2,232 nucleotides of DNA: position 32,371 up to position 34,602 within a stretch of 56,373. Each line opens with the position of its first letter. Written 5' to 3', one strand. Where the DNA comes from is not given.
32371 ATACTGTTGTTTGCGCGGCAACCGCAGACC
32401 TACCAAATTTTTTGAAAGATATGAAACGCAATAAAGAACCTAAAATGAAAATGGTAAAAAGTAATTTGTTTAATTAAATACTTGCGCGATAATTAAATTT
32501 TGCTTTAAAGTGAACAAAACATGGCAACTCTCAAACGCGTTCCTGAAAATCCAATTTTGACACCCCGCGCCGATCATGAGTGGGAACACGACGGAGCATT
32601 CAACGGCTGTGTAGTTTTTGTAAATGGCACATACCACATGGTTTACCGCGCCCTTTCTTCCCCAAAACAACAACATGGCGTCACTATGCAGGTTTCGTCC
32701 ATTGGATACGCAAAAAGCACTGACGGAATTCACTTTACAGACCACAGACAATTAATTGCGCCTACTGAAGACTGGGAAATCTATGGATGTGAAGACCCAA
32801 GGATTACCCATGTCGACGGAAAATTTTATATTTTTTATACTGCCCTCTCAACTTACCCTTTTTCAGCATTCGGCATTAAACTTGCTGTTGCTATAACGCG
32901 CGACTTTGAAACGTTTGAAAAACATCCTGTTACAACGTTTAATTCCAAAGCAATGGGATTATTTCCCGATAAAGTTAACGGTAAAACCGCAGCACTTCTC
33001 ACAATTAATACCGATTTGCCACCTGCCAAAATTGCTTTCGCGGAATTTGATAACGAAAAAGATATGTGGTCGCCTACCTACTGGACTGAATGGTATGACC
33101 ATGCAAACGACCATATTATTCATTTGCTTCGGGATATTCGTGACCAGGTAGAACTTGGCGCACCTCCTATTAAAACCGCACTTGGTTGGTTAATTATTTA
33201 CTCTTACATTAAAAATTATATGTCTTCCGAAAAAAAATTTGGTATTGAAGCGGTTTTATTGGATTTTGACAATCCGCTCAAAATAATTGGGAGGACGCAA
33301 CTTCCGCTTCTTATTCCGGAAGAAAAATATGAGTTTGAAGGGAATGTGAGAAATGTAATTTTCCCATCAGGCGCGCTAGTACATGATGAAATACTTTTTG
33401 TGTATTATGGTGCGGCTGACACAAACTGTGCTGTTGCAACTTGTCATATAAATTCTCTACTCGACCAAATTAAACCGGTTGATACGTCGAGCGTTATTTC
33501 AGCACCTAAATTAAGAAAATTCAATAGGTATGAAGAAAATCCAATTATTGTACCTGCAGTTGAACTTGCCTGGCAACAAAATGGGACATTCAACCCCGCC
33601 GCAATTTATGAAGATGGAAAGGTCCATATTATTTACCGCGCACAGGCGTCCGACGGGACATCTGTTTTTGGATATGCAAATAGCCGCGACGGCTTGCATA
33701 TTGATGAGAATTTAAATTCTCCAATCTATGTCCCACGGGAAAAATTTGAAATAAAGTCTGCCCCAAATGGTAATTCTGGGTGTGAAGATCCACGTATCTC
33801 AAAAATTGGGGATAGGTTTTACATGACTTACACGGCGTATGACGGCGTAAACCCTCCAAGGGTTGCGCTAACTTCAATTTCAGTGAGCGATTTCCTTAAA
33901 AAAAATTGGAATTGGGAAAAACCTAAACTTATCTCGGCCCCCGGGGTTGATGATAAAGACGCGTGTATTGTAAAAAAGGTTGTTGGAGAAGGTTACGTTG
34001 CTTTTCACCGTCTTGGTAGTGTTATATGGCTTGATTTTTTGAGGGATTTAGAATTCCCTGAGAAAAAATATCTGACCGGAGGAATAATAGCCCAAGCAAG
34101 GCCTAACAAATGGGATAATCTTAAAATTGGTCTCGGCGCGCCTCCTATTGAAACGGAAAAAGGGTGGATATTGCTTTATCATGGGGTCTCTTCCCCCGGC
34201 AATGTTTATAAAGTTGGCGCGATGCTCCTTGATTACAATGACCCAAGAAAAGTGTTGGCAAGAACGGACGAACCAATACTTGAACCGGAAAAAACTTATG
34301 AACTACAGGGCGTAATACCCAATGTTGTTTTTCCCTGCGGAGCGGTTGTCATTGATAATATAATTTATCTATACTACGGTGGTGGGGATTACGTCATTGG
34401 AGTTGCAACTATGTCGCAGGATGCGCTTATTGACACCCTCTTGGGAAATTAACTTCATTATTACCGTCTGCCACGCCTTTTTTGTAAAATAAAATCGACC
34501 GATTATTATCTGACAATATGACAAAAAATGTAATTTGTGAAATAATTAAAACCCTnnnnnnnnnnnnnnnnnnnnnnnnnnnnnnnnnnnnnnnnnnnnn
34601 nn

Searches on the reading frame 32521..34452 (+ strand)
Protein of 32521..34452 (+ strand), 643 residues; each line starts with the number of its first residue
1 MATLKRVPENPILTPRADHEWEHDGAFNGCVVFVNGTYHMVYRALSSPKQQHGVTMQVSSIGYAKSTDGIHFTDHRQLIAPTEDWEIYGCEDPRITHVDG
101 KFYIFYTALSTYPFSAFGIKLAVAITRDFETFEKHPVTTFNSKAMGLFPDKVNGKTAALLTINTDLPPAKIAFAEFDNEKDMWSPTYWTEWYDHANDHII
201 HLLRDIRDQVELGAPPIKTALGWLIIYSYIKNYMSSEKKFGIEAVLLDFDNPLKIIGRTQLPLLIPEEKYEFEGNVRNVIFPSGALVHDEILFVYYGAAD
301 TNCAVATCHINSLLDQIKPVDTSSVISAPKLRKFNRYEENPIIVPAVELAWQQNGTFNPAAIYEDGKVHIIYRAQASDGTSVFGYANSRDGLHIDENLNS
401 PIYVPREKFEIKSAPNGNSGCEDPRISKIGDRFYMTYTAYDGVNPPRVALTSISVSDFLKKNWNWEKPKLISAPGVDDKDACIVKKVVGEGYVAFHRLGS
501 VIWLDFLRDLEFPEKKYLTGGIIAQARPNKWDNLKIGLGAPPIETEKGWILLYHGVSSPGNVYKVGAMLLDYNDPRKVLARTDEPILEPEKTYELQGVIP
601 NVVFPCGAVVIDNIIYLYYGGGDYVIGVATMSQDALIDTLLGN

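Call 26: search_protein_families(library=pfam, proteins=[window:32521-34452:+])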
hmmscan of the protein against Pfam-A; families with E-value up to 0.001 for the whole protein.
window:32521-34452:+ (643 aa): 3 families
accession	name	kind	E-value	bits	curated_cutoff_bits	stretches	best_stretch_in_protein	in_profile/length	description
PF04041.19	Glyco_hydro_130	-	1.7e-102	343.1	26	2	354-639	33-317/320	beta-1,4-mannooligosaccharide phosphorylase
PF00251.26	Glyco_hydro_32N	-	1.3e-05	25.4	22.1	1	28-111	13-90/307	Glycosyl hydrolases family 32 N-terminal domain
PF04616.20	Glyco_hydro_43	-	1.6e-05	24.9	32.2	0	59-108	33-85/288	Glycosyl hydrolases family 43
